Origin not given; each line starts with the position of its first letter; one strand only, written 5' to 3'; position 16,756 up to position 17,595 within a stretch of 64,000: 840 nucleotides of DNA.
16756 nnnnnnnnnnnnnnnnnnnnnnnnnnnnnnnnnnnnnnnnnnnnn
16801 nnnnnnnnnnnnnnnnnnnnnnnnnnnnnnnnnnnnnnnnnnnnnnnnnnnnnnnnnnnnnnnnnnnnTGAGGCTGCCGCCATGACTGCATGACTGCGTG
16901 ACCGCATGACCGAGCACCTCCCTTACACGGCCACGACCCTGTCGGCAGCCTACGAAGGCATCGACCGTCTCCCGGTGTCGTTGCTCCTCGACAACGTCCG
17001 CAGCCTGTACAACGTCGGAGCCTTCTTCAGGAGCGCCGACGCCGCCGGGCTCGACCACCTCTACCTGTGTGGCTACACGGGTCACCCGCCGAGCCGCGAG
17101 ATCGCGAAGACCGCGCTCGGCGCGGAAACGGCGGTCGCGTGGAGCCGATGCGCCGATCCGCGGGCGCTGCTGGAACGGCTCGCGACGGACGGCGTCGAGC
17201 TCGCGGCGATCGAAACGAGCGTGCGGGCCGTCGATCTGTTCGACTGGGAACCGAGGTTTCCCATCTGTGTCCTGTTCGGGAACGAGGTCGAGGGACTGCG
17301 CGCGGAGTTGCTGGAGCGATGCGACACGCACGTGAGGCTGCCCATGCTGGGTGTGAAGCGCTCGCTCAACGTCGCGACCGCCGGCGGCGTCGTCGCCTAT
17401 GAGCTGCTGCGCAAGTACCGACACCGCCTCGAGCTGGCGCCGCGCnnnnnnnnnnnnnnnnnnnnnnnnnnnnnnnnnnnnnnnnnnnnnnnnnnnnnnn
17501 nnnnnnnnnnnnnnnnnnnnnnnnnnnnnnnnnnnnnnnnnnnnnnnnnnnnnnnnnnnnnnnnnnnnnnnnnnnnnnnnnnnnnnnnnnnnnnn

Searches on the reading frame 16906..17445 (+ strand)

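Call 49: search_protein_families(library=pfam, proteins=[window:16906-17445:+], max_evalue=0.00001)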
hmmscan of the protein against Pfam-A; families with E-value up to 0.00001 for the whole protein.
window:16906-17445:+ (180 aa): 1 family
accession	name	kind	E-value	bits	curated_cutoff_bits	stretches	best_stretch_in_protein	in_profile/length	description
PF00588.24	SpoU_methylase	-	2.4e-30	106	29.7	1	24-165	2-142/142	SpoU rRNA Methylase family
